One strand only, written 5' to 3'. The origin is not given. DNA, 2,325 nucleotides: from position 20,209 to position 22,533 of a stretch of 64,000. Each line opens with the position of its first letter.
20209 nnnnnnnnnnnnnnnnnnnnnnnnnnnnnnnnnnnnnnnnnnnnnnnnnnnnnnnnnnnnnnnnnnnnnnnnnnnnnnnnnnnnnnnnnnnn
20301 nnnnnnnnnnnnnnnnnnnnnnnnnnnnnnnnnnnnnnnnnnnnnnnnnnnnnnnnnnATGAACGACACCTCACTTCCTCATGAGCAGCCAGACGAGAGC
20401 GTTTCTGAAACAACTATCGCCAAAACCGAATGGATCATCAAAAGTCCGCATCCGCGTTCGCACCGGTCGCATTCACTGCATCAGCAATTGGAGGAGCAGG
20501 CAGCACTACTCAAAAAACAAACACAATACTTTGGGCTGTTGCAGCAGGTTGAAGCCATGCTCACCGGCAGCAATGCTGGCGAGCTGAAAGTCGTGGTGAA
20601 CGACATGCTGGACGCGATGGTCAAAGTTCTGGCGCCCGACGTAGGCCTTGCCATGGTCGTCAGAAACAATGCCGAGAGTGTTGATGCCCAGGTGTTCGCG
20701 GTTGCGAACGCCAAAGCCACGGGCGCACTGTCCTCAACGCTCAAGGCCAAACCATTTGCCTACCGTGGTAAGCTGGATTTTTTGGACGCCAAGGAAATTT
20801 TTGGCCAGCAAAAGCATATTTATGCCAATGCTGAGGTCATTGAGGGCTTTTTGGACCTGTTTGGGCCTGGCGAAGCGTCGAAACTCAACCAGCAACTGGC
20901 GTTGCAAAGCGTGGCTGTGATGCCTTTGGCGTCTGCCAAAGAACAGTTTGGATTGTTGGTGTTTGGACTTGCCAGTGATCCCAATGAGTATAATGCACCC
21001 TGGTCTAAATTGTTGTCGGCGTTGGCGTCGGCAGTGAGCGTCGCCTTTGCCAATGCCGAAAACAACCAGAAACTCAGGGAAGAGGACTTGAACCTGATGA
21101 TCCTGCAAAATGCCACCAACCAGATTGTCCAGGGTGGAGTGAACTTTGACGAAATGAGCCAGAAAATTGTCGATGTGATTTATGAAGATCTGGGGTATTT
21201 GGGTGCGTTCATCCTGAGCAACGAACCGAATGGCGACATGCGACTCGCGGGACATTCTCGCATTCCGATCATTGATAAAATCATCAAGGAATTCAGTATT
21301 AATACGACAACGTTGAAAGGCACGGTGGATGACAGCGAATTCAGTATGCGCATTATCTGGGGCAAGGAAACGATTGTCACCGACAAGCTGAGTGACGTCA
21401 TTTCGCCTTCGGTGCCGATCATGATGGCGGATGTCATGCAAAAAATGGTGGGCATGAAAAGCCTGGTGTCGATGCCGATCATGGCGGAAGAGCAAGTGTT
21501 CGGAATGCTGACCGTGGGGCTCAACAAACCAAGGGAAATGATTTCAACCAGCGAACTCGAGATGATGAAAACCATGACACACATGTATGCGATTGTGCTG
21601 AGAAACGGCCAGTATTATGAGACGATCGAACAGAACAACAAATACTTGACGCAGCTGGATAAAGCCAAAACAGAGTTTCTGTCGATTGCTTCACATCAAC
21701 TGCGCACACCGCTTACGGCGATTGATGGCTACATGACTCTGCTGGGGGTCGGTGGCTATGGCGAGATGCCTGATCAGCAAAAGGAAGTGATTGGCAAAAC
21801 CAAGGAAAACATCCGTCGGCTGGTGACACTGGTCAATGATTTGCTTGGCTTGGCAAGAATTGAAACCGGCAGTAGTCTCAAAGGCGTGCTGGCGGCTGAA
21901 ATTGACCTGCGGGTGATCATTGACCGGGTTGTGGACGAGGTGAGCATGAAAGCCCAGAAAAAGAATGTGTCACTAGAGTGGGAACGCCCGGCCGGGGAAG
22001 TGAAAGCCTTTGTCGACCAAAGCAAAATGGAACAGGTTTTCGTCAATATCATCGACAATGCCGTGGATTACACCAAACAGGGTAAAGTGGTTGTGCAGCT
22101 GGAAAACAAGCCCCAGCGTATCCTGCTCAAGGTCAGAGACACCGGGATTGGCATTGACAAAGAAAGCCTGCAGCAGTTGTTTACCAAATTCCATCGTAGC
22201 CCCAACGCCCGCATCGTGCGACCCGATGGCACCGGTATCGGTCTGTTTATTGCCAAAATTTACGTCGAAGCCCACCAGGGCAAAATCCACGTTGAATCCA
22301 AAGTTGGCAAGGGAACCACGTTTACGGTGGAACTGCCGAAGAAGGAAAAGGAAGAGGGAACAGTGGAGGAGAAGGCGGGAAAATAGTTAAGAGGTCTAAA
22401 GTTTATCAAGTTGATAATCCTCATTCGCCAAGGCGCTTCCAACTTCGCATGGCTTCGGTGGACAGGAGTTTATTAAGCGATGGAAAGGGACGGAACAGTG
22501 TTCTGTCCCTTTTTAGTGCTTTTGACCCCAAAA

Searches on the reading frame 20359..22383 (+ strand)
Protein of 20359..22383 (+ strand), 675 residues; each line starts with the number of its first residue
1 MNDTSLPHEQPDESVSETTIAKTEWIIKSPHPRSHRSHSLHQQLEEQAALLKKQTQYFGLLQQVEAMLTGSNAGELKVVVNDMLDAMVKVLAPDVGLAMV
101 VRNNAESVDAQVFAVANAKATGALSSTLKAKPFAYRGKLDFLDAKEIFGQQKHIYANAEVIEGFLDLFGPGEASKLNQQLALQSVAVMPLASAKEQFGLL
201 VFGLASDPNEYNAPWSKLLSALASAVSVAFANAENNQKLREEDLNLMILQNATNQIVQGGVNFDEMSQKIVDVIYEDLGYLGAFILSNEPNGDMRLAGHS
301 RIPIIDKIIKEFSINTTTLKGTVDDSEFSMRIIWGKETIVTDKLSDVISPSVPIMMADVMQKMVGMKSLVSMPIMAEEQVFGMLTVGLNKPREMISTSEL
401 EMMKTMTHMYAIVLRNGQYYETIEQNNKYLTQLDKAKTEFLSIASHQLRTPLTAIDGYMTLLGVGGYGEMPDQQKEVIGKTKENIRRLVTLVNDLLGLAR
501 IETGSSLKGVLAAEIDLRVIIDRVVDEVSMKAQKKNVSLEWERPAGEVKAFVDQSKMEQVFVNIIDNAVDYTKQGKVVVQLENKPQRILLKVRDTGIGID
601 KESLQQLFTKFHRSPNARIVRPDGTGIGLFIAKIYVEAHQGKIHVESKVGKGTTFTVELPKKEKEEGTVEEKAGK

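Call 24: search_protein_families(library=pfam, proteins=[window:20359-22383:+], max_evalue=0.001)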
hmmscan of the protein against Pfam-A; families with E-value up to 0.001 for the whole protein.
window:20359-22383:+ (675 aa): 6 families
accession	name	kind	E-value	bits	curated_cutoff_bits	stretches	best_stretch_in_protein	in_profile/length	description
PF02518.31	HATPase_c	-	1.3e-28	100.1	26.4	1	553-662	2-110/111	Histidine kinase-, DNA gyrase B-, and HSP90-like ATPase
PF00512.31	HisKA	-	3.3e-16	59.5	26.9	1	436-504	1-66/66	His Kinase A (phospho-acceptor) domain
PF13185.12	GAF_2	-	3.5e-12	47.1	28.6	1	262-414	3-135/136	GAF domain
PF01590.32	GAF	-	2e-07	32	22.4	1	264-413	3-132/133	GAF domain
PF13492.12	GAF_3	-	3.1e-07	31.3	27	0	366-416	80-129/129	GAF domain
PF13589.12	HATPase_c_3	-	9e-05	23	25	1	557-648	3-93/137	Histidine kinase-, DNA gyrase B-, and HSP90-like ATPase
